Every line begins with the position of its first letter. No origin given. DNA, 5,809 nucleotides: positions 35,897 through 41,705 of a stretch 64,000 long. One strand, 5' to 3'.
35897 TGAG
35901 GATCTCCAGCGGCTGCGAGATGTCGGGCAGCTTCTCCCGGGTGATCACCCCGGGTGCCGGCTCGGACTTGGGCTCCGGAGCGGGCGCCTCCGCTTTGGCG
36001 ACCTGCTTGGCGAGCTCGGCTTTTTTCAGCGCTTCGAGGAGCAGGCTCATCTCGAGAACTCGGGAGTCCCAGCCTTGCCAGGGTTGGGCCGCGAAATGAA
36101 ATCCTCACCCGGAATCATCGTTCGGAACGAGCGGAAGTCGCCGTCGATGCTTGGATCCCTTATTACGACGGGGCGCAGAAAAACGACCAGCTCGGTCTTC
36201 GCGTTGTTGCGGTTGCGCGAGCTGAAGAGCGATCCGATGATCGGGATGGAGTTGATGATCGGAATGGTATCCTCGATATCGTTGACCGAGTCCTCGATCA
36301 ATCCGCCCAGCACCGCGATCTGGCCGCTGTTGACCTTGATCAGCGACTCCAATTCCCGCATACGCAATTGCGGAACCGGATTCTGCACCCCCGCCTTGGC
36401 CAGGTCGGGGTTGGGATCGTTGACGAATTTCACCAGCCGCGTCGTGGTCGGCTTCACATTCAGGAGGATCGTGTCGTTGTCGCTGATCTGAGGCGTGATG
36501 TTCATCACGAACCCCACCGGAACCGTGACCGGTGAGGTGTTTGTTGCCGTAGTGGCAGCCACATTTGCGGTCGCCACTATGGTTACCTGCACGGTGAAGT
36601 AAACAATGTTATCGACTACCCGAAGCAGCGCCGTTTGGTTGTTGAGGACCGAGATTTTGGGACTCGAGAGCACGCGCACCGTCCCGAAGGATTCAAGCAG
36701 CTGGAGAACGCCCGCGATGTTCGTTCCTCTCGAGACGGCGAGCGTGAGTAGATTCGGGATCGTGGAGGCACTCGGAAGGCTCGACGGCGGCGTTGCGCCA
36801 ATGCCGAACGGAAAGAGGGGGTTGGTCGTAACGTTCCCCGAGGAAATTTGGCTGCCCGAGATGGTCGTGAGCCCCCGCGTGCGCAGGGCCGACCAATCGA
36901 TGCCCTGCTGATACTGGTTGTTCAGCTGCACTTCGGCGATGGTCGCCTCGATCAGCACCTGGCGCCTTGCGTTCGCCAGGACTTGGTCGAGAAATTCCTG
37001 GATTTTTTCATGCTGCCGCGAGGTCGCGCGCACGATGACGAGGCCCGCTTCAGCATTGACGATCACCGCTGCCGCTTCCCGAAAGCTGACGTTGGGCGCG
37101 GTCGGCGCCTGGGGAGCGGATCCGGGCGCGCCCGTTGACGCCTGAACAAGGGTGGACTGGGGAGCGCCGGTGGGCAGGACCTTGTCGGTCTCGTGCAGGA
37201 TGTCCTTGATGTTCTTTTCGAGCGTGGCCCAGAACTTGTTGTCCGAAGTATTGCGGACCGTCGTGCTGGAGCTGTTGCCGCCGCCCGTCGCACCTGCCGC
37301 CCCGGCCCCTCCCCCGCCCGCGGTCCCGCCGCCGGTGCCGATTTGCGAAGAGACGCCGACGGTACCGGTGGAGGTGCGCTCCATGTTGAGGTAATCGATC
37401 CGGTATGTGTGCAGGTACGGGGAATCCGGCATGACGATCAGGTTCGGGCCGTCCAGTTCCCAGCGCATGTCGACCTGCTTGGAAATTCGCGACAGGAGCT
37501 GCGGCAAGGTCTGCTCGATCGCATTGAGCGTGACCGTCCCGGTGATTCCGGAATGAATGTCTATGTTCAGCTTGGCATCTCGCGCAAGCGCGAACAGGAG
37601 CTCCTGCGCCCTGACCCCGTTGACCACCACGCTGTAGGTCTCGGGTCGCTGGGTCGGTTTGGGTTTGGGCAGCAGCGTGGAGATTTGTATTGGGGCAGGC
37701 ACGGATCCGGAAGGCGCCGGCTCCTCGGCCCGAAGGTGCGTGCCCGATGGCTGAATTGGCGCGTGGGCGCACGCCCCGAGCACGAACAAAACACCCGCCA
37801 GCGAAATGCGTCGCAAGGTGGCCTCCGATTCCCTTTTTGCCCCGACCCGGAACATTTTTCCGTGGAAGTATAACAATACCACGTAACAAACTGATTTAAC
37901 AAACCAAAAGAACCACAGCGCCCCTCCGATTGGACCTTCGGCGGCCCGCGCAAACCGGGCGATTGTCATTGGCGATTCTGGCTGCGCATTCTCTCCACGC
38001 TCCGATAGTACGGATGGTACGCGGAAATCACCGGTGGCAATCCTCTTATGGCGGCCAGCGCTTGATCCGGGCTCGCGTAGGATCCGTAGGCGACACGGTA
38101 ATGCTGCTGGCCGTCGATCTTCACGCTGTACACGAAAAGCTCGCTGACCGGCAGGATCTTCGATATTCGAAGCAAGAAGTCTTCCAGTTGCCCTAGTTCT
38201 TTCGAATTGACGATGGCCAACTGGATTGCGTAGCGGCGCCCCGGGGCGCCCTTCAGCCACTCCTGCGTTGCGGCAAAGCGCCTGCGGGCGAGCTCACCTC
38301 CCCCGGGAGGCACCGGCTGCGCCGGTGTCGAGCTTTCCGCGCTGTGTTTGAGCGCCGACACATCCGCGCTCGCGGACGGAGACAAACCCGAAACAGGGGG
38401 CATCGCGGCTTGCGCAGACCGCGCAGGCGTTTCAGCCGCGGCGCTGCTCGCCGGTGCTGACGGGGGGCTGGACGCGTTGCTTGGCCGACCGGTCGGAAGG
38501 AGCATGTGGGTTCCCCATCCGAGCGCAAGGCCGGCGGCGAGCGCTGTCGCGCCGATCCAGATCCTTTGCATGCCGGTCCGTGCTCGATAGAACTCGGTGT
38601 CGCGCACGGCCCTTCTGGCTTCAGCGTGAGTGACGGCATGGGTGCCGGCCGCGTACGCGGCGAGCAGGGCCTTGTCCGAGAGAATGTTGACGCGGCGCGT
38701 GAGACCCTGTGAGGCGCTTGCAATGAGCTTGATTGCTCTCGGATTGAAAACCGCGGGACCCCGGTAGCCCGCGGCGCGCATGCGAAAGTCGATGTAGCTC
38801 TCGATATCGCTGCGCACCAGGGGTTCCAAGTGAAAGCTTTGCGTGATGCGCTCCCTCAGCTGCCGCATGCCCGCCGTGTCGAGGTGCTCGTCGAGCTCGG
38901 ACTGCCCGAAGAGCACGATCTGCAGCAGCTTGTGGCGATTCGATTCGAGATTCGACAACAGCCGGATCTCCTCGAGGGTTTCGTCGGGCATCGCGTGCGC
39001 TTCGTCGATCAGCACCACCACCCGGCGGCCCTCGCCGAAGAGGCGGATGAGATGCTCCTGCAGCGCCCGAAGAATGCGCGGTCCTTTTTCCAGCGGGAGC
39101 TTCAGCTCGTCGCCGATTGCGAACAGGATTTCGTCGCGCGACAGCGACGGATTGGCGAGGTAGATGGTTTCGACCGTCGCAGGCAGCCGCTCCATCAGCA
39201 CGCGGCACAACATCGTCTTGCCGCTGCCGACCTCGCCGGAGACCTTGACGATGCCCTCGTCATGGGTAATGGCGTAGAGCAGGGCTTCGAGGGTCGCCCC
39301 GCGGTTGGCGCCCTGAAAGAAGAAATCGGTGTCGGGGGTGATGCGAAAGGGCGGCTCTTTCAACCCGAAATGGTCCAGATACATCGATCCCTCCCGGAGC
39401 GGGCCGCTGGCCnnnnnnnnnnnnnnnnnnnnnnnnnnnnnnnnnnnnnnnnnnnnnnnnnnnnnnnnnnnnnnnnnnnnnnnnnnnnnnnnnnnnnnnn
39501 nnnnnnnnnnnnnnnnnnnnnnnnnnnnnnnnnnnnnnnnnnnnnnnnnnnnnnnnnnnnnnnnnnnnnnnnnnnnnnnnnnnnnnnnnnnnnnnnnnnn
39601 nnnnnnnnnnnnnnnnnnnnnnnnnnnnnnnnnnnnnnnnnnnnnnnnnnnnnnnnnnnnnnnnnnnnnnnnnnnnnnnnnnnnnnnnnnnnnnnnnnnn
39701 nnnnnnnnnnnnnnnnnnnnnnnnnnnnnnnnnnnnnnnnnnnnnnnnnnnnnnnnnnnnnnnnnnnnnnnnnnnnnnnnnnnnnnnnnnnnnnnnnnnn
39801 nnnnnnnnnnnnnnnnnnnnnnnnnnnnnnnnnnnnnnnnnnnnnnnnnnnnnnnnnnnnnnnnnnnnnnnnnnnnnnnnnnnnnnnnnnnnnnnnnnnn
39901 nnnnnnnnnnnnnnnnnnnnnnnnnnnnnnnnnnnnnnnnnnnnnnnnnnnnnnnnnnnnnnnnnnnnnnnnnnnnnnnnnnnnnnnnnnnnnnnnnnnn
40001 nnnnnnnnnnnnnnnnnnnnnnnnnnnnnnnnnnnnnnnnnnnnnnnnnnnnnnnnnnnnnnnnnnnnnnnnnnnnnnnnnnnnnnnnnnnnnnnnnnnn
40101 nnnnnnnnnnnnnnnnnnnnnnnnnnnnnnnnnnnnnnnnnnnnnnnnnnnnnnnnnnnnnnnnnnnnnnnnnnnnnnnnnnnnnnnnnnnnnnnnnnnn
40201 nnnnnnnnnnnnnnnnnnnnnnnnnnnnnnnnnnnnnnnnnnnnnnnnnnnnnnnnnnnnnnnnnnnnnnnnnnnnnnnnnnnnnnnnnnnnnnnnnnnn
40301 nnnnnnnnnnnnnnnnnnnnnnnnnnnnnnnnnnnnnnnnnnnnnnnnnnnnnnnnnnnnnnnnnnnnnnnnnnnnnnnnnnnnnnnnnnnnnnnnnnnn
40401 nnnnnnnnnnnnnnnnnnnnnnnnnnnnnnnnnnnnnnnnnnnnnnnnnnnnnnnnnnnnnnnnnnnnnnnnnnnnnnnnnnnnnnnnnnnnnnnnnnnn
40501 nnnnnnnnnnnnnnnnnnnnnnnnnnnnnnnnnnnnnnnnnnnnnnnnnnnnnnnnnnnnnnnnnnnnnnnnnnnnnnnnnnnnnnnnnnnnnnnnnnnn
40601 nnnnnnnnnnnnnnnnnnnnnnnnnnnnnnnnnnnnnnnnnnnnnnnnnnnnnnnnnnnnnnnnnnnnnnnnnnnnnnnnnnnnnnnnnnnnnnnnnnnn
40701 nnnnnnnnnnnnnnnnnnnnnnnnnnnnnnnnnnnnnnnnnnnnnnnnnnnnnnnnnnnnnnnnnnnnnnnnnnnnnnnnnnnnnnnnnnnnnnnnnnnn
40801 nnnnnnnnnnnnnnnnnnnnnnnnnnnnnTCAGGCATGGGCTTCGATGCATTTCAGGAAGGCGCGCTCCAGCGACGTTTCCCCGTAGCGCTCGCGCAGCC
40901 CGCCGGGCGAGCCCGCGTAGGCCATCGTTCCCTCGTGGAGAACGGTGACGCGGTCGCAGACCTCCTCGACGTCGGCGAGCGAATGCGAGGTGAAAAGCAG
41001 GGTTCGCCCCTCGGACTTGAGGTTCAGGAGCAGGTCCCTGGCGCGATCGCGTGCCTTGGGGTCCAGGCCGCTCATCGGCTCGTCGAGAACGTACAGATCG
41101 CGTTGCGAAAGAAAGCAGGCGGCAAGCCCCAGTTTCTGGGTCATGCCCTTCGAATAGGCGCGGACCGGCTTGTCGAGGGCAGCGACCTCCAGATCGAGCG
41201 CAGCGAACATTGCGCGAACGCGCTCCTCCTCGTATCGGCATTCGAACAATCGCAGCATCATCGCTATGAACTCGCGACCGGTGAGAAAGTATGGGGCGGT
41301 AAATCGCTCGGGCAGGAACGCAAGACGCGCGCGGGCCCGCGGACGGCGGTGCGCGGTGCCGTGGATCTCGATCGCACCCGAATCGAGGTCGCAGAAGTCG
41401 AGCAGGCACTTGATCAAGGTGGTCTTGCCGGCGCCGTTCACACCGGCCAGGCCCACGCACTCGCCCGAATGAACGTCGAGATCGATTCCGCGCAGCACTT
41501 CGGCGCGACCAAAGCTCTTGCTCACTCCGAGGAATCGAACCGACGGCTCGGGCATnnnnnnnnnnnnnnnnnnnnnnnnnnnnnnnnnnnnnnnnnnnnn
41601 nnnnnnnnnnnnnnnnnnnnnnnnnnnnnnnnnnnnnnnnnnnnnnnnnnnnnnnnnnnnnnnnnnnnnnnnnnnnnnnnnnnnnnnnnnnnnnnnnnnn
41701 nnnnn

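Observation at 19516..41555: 22-kb accessory block: MSHA-like type IV pilus locus with its own sigma-54 switch, a split ABC transporter and a pilin glycosylation ligase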

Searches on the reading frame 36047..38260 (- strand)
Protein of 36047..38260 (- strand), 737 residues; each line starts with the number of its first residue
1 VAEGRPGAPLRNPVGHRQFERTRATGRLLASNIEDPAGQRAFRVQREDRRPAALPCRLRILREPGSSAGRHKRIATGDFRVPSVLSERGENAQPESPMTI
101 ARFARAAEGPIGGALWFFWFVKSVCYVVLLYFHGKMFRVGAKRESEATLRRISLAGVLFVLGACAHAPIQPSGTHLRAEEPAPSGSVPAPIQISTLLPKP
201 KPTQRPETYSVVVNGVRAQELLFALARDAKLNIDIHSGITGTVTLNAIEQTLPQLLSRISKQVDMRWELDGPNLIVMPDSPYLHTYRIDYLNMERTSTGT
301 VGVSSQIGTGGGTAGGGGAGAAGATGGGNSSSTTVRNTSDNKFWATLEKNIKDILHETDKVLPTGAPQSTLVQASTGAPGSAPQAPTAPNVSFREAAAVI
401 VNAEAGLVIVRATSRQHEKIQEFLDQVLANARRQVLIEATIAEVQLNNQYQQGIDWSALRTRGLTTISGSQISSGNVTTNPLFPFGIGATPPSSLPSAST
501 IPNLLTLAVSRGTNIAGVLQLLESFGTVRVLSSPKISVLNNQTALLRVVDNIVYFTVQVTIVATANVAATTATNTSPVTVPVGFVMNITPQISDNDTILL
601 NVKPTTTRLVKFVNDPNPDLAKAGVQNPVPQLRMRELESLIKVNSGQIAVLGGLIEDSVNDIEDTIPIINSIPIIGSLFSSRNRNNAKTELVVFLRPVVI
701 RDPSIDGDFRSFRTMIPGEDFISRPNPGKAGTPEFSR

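Call 5: search_protein_families(library=pfam, proteins=[window:36047-38260:-], max_evalue=0.01)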
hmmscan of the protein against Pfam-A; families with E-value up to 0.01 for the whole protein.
window:36047-38260:- (737 aa): 2 families
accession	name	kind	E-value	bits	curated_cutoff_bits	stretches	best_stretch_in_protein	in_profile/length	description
PF00263.26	Secretin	-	4.1e-36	124.6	27.5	1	522-701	2-169/169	Bacterial type II and III secretion system protein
PF07655.18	Secretin_N_2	-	9.4e-10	39.3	23.4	1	285-358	3-80/91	Secretin N-terminal domain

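Call 7: search_protein_families(library=ncbifam, proteins=[window:36047-38260:-], max_evalue=0.01)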
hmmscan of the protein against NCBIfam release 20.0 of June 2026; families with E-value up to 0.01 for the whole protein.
window:36047-38260:- (737 aa): 9 families
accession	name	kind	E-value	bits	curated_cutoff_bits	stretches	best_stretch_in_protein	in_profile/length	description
TIGR02519.1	pilus_MshL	equivalog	1e-74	251.2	250.2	1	399-700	1-290/290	pilus (MSHA type) biogenesis protein MshL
TIGR02517.1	type_II_gspD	equivalog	3.3e-52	177.8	351.35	1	326-703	232-593/600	type II secretion system secretin GspD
TIGR02515.1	IV_pilus_PilQ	subfamily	1.2e-30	106.9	284.35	1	398-700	136-427/428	type IV pilus secretin PilQ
TIGR02516.1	type_III_yscC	equivalog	1.4e-28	99.7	238.45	1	397-701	199-462/463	type III secretion system outer membrane ring subunit SctC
TIGR02520.1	pilus_B_mal_scr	equivalog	2.1e-22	79.4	287.65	2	409-699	249-513/513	PilN family type IVB pilus formation outer membrane protein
NF042912.1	Amuc_1098_fam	equivalog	2.3e-21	75.6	750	2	563-703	645-798/805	Amuc_1098 family type IV pilus outer membrane protein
NF010083.0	PRK13568.1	equivalog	1.4e-17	63.6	554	1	398-701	153-418/419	DNA uptake porin HofQ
NF011873.0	PRK15346.1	equivalog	1.4e-15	57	524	1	518-687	332-481/499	EscC/YscC/HrcC family type III secretion system outer membrane ring protein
NF007851.2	PRK10560.1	exception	2.6e-10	39.7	598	1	634-700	343-409/412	DNA uptake porin HofQ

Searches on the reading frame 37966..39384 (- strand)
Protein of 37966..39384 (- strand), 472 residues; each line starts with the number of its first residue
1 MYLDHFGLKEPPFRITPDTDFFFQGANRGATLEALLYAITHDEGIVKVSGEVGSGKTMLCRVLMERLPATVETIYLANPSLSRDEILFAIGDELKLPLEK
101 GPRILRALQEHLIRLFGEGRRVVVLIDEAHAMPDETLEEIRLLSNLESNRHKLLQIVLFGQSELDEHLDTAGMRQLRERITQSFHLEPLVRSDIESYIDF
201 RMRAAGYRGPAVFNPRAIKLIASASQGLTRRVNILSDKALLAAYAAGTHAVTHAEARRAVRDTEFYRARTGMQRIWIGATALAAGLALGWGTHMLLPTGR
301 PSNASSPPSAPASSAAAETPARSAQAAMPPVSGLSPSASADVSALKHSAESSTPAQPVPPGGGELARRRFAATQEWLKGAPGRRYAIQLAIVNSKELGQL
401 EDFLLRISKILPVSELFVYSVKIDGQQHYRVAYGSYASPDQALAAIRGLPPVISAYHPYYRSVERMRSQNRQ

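Call 5: search_protein_families(library=pfam, proteins=[window:37966-39384:-], max_evalue=0.01)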
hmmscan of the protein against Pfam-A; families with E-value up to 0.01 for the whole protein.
window:37966-39384:- (472 aa): 6 families
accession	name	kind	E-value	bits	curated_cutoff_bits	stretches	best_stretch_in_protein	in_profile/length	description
PF13401.12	AAA_22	-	2.7e-27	96.1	27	1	41-167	3-129/130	AAA domain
PF13191.12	AAA_16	-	3.4e-09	37.9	32.6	1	31-153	11-164/167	AAA ATPase domain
PF00004.35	AAA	-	0.0002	22.2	21.2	1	48-174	3-120/131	ATPase family associated with various cellular activities (AAA)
PF05036.18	SPOR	-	0.0008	20.1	21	1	382-450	2-65/76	SPOR domain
PF07728.20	AAA_5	-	0.0053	17.2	22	0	49-144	5-91/139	AAA domain (dynein-related subfamily)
PF00005.33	ABC_tran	-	0.0078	17.3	25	0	45-84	13-52/137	ABC transporter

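Call 7: search_protein_families(library=ncbifam, proteins=[window:37966-39384:-], max_evalue=0.01)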
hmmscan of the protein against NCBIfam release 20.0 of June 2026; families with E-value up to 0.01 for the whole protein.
window:37966-39384:- (472 aa): 2 families
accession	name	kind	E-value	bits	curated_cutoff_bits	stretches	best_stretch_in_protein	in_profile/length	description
TIGR03015.1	pepcterm_ATPase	hypoth_equivalog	5.3e-64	216.2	324.5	1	1-263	1-266/269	XrtA/PEP-CTERM system-associated ATPase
NF008153.0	PRK10905.1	equivalog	2e-06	27.3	256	1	310-465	274-418/424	cell division protein DamX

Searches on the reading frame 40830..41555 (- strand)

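Call 5: search_protein_families(library=pfam, proteins=[window:40830-41555:-], max_evalue=0.01)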
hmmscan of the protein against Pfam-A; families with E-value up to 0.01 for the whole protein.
window:40830-41555:- (241 aa): 3 families
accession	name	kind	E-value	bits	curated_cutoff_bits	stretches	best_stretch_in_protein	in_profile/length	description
PF00005.33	ABC_tran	-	6.3e-23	82.3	25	1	21-161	1-136/137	ABC transporter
PF13304.12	AAA_21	-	2.8e-16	60.9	27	2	131-193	235-300/304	AAA domain, putative AbiEii toxin, Type IV TA system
PF13191.12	AAA_16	-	0.0044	18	32.6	1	28-78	19-64/167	AAA ATPase domain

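Call 7: search_protein_families(library=ncbifam, proteins=[window:40830-41555:-], max_evalue=0.01)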
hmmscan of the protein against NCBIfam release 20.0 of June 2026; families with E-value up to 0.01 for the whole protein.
window:40830-41555:- (241 aa): 187 families (the best 25 are shown)
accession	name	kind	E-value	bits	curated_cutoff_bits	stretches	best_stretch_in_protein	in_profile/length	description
TIGR01188.1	drrA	subfamily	5.9e-46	157.1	312.45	1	13-230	1-221/302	daunorubicin resistance ABC transporter, ATP-binding protein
NF010060.0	PRK13537.1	equivalog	8.3e-36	123.4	521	1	4-220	14-233/314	nodulation factor ABC transporter ATP-binding protein NodI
TIGR03740.1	galliderm_ABC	subfamily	1.9e-34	119.3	309.75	1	10-216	5-207/223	lantibiotic protection ABC transporter ATP-binding subunit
NF033858.1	ABC2_perm_RbbA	equivalog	3.7e-34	117.8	1050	1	10-239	271-503/909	ribosome-associated ATPase/putative transporter RbbA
NF010059.0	PRK13536.1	equivalog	7.9e-34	116.9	549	1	5-220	43-261/342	nodulation factor ABC transporter ATP-binding protein NodI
TIGR01288.1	nodI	equivalog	8.7e-33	113.6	424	1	7-221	6-223/303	nodulation factor ABC transporter ATP-binding protein NodI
TIGR03522.1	GldA_ABC_ATP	equivalog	1.5e-31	110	402.6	1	5-212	2-211/301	gliding motility-associated ABC transporter ATP-binding subunit GldA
TIGR03864.1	PQQ_ABC_ATP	hypoth_equivalog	2.4e-29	102.5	302.25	1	9-235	5-234/236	ABC transporter, ATP-binding subunit, PQQ-dependent alcohol dehydrogenase system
NF011967.0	PRK15439.1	equivalog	4.4e-28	98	586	2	109-213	379-483/510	autoinducer 2 ABC transporter ATP-binding protein LsrA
TIGR04521.1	ECF_ATPase_2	equivalog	1.1e-27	96.9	330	2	110-219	121-231/279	energy-coupling factor transporter ATPase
TIGR04406.1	LPS_export_lptB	equivalog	2.3e-27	95.9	240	1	10-218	6-220/239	LPS export ABC transporter ATP-binding protein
TIGR00968.1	3a0106s01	subfamily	6.5e-27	94.6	342.75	1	10-222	5-220/237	sulfate ABC transporter ATP-binding protein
NF047565.1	PSM_export_PmtA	equivalog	7.2e-26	91.1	350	1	21-224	17-219/282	phenol-soluble modulin export ABC transporter ATP-binding protein PmtA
NF007253.0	PRK09700.1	equivalog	3e-25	88.8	772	2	108-215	119-227/510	D-allose ABC transporter ATP-binding protein AlsA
NF000355.4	ribo_prot_ABC_F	equivalog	3.7e-25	88.8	380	1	6-211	3-192/499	ribosomal protection-like ABC-F family protein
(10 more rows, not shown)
